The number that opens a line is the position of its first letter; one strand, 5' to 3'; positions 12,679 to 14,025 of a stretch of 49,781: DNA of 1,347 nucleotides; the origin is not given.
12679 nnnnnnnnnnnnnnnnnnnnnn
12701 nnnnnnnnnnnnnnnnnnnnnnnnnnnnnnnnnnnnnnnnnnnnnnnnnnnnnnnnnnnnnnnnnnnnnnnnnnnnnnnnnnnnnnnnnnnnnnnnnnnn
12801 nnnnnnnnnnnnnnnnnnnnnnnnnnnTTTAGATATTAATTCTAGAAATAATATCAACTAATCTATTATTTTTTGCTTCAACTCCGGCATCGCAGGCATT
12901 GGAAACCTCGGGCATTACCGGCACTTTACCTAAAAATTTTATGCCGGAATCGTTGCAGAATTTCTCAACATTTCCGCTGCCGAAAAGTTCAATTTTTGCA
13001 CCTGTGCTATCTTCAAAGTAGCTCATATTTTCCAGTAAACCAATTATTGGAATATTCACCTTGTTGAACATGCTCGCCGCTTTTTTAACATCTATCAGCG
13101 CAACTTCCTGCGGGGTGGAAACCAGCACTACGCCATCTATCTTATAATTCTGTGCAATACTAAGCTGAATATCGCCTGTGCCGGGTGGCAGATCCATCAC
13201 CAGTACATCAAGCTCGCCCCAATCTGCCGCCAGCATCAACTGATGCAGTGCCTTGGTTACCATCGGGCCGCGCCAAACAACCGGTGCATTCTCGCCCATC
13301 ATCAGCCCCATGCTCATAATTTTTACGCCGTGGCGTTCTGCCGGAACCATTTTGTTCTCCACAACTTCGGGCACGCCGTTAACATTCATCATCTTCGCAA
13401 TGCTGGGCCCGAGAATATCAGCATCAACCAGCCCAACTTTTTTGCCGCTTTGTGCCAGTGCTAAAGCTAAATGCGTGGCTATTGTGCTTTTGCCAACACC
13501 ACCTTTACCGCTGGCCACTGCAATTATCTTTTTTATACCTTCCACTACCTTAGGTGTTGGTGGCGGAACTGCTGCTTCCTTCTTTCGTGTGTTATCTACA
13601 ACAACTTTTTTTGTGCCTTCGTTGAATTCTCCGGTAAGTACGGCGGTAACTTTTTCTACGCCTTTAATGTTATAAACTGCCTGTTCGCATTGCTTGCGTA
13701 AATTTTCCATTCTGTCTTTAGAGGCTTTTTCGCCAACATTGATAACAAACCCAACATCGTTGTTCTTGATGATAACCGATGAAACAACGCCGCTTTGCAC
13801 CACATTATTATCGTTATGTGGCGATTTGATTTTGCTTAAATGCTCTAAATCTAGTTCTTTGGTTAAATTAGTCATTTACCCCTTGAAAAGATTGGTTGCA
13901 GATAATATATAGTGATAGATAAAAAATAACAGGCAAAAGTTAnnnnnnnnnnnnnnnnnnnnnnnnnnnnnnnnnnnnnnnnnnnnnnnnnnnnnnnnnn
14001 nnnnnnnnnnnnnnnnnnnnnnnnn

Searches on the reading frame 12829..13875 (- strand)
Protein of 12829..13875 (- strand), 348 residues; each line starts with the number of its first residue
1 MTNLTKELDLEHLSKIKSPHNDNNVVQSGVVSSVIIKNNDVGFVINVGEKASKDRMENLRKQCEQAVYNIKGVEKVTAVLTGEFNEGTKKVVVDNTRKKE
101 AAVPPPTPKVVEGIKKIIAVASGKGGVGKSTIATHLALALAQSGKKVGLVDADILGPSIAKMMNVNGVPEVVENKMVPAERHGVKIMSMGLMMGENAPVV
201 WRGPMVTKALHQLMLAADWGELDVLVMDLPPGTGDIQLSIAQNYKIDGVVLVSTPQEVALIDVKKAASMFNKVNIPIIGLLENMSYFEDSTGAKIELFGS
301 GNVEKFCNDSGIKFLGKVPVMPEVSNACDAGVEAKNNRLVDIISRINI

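Call 40: search_protein_families(library=pfam, proteins=[window:12829-13875:-], max_evalue=0.00001)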
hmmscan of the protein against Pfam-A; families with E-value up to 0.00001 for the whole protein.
window:12829-13875:- (348 aa): 7 families
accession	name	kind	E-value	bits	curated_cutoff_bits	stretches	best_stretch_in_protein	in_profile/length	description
PF10609.15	ParA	-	4.6e-89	298.5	27.1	1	114-334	2-225/246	NUBPL iron-transfer P-loop NTPase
PF01656.29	CbiA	-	4.9e-15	56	25.4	1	118-327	1-118/125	CobQ/CobB/MinD/ParA nucleotide binding domain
PF09140.17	MipZ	-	1.7e-10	41.1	20.7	1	117-241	2-118/262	ATPase MipZ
PF13614.12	AAA_31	-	2.6e-10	41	27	1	116-154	2-40/177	AAA domain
PF01883.24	FeS_assembly_P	-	9.6e-09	35.8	23.5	1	11-77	6-72/73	Iron-sulfur cluster assembly protein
PF02374.21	ArsA_ATPase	-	1e-07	32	24.3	1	120-153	5-38/305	Anion-transporting ATPase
PF13481.12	AAA_25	-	4.3e-06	26.9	27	1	100-147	15-63/195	AAA domain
